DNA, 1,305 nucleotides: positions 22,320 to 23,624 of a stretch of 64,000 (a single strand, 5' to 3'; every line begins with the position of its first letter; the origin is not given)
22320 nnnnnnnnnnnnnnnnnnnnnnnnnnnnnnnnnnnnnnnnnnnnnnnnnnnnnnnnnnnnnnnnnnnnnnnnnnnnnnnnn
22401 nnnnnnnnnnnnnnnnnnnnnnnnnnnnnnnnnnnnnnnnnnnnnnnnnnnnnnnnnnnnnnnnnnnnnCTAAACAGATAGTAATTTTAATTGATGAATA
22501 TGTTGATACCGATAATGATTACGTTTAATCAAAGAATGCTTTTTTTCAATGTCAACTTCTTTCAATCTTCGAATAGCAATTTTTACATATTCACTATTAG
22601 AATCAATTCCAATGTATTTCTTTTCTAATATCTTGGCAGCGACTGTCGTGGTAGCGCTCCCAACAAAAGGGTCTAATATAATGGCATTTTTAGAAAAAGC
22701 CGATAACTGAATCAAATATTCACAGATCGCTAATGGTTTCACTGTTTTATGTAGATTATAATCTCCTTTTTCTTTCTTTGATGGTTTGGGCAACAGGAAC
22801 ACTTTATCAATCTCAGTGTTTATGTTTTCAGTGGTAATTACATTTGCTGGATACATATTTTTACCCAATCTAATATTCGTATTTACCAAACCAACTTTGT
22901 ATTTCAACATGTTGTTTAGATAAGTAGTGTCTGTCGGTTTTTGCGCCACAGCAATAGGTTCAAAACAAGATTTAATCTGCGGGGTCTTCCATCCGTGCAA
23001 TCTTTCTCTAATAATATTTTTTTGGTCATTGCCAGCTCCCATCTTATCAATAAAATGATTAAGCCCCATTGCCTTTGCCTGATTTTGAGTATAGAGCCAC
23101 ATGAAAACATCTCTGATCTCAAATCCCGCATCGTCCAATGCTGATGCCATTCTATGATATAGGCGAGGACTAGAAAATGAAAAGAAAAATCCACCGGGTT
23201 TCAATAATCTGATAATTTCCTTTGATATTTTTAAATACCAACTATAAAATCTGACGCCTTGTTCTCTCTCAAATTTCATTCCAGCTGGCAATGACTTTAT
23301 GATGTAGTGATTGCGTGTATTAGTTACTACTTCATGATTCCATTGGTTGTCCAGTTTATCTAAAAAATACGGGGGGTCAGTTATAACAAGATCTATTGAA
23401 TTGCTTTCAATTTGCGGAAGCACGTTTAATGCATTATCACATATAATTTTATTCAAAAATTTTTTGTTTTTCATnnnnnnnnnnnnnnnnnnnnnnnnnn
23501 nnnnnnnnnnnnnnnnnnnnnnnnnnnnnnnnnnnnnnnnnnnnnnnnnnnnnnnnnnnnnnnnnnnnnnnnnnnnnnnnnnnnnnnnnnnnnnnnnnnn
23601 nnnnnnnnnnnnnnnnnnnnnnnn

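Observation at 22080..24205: AT-rich R-M island (methyltransferase + HNH nuclease) splitting the pyrimidine-catabolism cluster; nuclease appears frameshifted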

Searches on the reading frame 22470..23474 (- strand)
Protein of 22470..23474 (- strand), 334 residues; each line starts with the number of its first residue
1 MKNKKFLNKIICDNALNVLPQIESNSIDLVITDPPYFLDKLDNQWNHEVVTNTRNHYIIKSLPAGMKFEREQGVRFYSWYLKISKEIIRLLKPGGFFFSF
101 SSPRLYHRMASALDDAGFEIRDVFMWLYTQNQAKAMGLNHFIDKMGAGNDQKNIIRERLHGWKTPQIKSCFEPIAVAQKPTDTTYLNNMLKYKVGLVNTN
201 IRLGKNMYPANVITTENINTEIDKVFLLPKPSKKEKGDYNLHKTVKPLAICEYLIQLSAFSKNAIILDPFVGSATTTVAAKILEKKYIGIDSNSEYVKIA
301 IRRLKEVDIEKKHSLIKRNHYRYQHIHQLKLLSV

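Call 5: search_protein_families(library=pfam, max_evalue=0.01, proteins=[window:22470-23474:-])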
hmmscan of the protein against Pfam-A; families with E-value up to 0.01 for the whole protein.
window:22470-23474:- (334 aa): 3 families
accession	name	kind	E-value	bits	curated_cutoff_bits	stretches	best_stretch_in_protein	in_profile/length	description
PF01555.25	N6_N4_Mtase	-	1e-32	114.4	26.7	1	27-301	1-220/221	DNA methylase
PF01170.24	UPF0020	-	0.00036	20.7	22.3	0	253-310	19-102/197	RMKL-like, methyltransferase domain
PF02086.21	MethyltransfD12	-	0.00097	19.4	22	0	262-317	20-71/253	D12 class N6 adenine-specific DNA methyltransferase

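Call 6: search_protein_families(library=ncbifam, max_evalue=0.01, proteins=[window:22470-23474:-])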
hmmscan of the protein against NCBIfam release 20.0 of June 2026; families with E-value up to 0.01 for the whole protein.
window:22470-23474:- (334 aa): 5 families
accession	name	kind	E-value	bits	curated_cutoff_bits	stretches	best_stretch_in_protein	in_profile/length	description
NF008572.0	PRK11524.1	equivalog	3.3e-23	82.2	292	2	237-324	190-276/294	adenine-specific DNA-methyltransferase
NF050803.1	DnaMtaseCcrMCaul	equivalog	2e-20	73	830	2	234-320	178-263/350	adenine-specific DNA-methyltransferase CcrM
NF010253.0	PRK13699.1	subfamily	4.9e-18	65.6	244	2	240-314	142-215/226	DNA methyltransferase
NF040721.1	Trm14_Arch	equivalog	1.9e-05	24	280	1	249-306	178-237/370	tRNA (guanine(6)-N2)-methyltransferase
TIGR01177.1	TIGR01177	hypoth_equivalog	6.8e-05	22.3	316.55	0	253-310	173-230/330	TIGR01177 family methyltransferase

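Call 10: find_encoding_contigs(protein=window:22470-23474:-, flank=10000, max_places=6)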
Protein window:22470-23474:- (334 aa): no gene with exactly this product is on record in the collection.

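Call 25: search_solved_structures(query=window:22470-23474:-, max_evalue=0.001)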
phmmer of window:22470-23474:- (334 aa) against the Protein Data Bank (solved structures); distinct sequences matched with E-value up to 0.001: 10.
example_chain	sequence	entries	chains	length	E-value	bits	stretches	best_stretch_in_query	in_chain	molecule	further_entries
5hek_A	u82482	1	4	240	9.9e-16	60.7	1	239-305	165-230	Adenine specific DNA methyltransferase (DpnA)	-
8s9n_A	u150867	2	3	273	1.9e-15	59.7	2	240-322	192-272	DNA cytosine-N4 methyltransferase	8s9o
5hfj_A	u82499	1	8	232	2.3e-15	59.5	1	239-304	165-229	Adenine specific DNA methyltransferase (DpnA)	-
8s9m_A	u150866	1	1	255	1e-14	57.3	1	240-322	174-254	DNA cytosine-N4 methyltransferase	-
1g60_A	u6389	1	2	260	1.6e-12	50.2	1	241-308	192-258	Adenine-specific Methyltransferase MboIIA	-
6pbd_A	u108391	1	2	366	2.4e-11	46.3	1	238-307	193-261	Modification methylase CcrMI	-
9c3u_A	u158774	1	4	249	1.4e-07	33.9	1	241-304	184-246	Methyltransferase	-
8urk_A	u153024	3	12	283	1.7e-07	33.6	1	241-305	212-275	Methyltransferase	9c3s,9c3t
2zie_A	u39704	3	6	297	1.3e-05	27.4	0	242-304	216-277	Putative modification methylase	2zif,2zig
1boo_A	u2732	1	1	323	0.00063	21.9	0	242-309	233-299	PROTEIN (N-4 CYTOSINE-SPECIFIC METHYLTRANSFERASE PVU II)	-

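Call 31: search_protein_families(library=padloc, max_evalue=0.01, proteins=[window:22470-23474:-])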
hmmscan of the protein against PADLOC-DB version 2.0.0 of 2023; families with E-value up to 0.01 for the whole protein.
window:22470-23474:- (334 aa): 70 families (the best 25 are shown)
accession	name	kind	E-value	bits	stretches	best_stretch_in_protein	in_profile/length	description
PDLC03371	MTase_II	-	2.5e-46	156.3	1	4-310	7-258/260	Type II methyltransferase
PDLC03299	MTase_II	-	4.5e-28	96.6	2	169-322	126-278/296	Type II methyltransferase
PDLC03216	MTase_II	-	3.6e-24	83.4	2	236-322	188-273/364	Type II methyltransferase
PDLC03387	MTase_II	-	4.1e-23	79.9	2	241-311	213-281/289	Type II methyltransferase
PDLC03339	MTase_II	-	6.5e-23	79.1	2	225-324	194-290/399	Type II methyltransferase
PDLC03353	MTase_II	-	2.3e-21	74.5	1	4-306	6-252/260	Type II methyltransferase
PDLC03241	MTase_II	-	3e-21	73.9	2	157-315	302-443/447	Type II methyltransferase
PDLC03738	oMTase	-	1.4e-20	71.4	2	233-320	196-281/376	orphan methyltransferase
PDLC03305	MTase_II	-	2.8e-20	71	2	240-306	181-244/513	Type II methyltransferase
PDLC03350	MTase_II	-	5.6e-19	66.7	2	205-314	201-305/312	Type II methyltransferase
PDLC03228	MTase_II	-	2.9e-18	64.6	2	241-308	143-209/227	Type II methyltransferase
PDLC03230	MTase_II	-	2e-16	58.2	2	69-305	72-283/360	Type II methyltransferase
PDLC03265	MTase_II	-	2.9e-16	57.8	2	10-126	27-122/333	Type II methyltransferase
PDLC03320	MTase_II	-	2.9e-16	57.5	1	241-313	212-283/289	Type II methyltransferase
PDLC03279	MTase_II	-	6.9e-16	55.7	1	241-305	522-585/587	Type II methyltransferase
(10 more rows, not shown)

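Call 32: search_protein_families(library=phrogs, max_evalue=0.01, proteins=[window:22470-23474:-])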
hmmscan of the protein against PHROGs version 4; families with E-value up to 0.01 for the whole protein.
window:22470-23474:- (334 aa): 15 families
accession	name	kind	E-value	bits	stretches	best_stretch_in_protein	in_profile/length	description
phrog_67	-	other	6e-49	168.7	1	3-311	119-350/743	DNA methyltransferase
phrog_498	-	other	7e-24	85.3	1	63-316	231-432/633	DNA methyltransferase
phrog_23148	-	unknown function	4.6e-22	79.8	1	205-307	50-149/165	-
phrog_6025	-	other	1.3e-16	61.8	2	9-48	13-55/192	DNA methyltransferase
phrog_3008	-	other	1.3e-14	55.1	1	233-320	141-233/244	DNA methyltransferase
phrog_18293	-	other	3.1e-12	47.5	1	238-312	42-115/119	methyltransferase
phrog_18146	-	other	1.7e-10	41.4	1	249-320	56-130/452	DNA methyltransferase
phrog_23085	-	unknown function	1.8e-10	41.6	1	233-310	35-111/138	-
phrog_8769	-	other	1.2e-09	38.9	1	253-305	3-54/71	methyltransferase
phrog_12517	-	unknown function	3.1e-07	30.9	1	260-307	103-150/316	-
phrog_11619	-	other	0.00019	21.9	1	15-126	75-158/186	DNA methyltransferase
phrog_12862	-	unknown function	0.00075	20.4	1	11-50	6-43/149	-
phrog_6952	-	other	0.0011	19.8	1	242-307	114-178/181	DNA methyltransferase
phrog_23224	-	other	0.0029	18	1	234-306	223-294/305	DNA methyltransferase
phrog_10183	-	other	0.0051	16.1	0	9-37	503-529/889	DNA methyltransferase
